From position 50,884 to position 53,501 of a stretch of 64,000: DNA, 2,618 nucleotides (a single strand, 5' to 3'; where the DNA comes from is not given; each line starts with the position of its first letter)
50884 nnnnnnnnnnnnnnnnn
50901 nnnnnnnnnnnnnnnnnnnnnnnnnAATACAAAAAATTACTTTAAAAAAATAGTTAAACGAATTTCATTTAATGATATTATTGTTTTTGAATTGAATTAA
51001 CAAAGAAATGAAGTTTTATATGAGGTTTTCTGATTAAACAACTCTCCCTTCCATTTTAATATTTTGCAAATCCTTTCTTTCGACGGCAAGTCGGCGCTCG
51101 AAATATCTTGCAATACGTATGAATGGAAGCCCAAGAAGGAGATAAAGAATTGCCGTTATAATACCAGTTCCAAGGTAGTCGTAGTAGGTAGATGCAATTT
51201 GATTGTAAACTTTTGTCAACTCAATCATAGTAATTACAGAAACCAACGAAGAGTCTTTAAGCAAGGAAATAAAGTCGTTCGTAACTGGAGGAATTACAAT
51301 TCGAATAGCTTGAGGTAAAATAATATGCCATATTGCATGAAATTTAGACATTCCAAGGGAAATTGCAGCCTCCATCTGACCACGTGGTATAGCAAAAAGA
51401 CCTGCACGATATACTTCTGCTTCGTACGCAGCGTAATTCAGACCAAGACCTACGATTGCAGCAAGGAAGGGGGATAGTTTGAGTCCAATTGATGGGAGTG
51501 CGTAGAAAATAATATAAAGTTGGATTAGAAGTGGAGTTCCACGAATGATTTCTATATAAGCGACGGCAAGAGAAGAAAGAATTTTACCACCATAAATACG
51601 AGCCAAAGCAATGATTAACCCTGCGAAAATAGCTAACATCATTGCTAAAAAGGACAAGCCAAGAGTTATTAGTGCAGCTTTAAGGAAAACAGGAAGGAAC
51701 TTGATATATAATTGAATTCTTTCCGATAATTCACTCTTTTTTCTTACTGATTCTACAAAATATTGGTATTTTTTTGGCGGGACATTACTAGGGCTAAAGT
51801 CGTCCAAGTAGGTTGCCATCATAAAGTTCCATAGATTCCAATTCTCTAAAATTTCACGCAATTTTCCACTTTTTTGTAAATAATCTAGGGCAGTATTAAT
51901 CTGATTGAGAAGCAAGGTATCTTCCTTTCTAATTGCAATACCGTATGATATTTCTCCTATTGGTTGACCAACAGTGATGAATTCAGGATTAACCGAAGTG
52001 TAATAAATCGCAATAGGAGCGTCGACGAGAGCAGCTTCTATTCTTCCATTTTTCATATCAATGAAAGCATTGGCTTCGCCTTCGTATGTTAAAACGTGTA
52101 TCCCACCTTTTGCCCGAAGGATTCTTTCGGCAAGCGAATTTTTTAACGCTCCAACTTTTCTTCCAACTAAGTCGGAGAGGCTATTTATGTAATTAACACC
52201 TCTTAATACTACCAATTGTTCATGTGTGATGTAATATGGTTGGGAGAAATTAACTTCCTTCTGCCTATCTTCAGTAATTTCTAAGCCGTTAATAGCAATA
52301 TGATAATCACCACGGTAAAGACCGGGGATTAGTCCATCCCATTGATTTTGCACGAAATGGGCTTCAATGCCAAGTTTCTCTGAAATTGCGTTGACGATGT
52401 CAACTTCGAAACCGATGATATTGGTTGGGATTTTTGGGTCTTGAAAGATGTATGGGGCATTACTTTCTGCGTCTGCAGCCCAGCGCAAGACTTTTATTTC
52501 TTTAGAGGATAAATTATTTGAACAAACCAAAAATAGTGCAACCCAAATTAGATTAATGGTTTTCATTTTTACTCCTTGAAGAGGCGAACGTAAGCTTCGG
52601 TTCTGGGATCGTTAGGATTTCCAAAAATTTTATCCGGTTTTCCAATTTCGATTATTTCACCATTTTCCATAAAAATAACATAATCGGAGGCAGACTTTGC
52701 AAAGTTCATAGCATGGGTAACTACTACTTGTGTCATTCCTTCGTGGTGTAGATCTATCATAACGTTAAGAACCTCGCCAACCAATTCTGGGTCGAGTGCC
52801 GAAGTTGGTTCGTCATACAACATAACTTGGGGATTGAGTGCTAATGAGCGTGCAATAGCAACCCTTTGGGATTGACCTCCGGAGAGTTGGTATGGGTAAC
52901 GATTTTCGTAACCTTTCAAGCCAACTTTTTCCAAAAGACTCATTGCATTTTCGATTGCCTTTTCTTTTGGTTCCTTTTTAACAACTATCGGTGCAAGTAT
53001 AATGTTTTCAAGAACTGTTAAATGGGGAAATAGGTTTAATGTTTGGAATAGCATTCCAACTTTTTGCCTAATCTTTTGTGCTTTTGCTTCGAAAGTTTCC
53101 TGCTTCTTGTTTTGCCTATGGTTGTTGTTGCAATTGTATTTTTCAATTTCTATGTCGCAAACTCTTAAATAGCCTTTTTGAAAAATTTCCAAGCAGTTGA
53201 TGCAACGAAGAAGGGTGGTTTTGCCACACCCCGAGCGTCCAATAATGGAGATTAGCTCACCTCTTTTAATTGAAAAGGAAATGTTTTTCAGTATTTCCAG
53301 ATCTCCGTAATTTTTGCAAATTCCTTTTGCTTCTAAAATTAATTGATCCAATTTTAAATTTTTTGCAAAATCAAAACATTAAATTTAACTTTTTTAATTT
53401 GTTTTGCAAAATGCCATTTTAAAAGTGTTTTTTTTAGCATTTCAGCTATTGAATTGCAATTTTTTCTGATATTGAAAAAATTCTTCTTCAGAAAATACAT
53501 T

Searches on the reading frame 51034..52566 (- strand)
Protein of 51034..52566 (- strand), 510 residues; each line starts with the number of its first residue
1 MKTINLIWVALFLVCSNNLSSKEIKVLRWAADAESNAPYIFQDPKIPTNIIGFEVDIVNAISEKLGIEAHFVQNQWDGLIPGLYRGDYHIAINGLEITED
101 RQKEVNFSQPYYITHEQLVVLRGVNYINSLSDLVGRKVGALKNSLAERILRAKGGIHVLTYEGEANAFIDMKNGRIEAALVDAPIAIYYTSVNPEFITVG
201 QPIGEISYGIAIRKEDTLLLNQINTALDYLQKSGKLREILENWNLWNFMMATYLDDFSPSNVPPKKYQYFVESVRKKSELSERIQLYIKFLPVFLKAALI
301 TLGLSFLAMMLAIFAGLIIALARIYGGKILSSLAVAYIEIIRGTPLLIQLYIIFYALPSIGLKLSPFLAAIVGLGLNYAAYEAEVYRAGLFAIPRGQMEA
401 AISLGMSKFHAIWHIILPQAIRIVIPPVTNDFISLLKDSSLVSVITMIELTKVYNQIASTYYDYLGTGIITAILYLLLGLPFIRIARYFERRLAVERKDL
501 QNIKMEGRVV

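Call 65: search_protein_families(library=pfam, proteins=[window:51034-52566:-], max_evalue=0.00001)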
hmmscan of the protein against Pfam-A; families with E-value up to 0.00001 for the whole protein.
window:51034-52566:- (510 aa): 3 families
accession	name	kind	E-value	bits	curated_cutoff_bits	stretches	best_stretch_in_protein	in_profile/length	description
PF00497.25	SBP_bac_3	-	2.6e-31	108.5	26.4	1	34-243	7-129/132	Bacterial extracellular solute-binding proteins, family 3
PF00528.27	BPD_transp_1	-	2e-23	83.5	26.4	1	312-494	1-183/184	Binding-protein-dependent transport system inner membrane component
PF10613.14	Lig_chan-Glu_bd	-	2.3e-08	34.5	30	1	49-113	41-104/115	Ligated ion channel L-glutamate- and glycine-binding site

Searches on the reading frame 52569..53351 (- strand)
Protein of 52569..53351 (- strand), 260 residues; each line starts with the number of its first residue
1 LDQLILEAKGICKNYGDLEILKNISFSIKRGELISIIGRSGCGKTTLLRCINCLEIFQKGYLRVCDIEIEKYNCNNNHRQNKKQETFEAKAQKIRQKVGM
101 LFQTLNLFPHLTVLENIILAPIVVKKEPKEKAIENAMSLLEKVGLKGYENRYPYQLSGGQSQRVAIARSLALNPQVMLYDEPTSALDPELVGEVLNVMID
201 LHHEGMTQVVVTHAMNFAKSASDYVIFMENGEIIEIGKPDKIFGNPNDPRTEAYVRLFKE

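Call 65: search_protein_families(library=pfam, proteins=[window:52569-53351:-], max_evalue=0.00001)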
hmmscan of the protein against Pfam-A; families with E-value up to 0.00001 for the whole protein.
window:52569-53351:- (260 aa): 3 families
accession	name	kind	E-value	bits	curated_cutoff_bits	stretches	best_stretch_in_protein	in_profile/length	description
PF00005.33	ABC_tran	-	1.7e-34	119.8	25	1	21-184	1-137/137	ABC transporter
PF13304.12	AAA_21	-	6.5e-09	36.7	27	0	136-212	220-296/304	AAA domain, putative AbiEii toxin, Type IV TA system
PF02463.25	SMC_N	-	2.4e-06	27.6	40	0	33-228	26-213/220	RecF/RecN/SMC N terminal domain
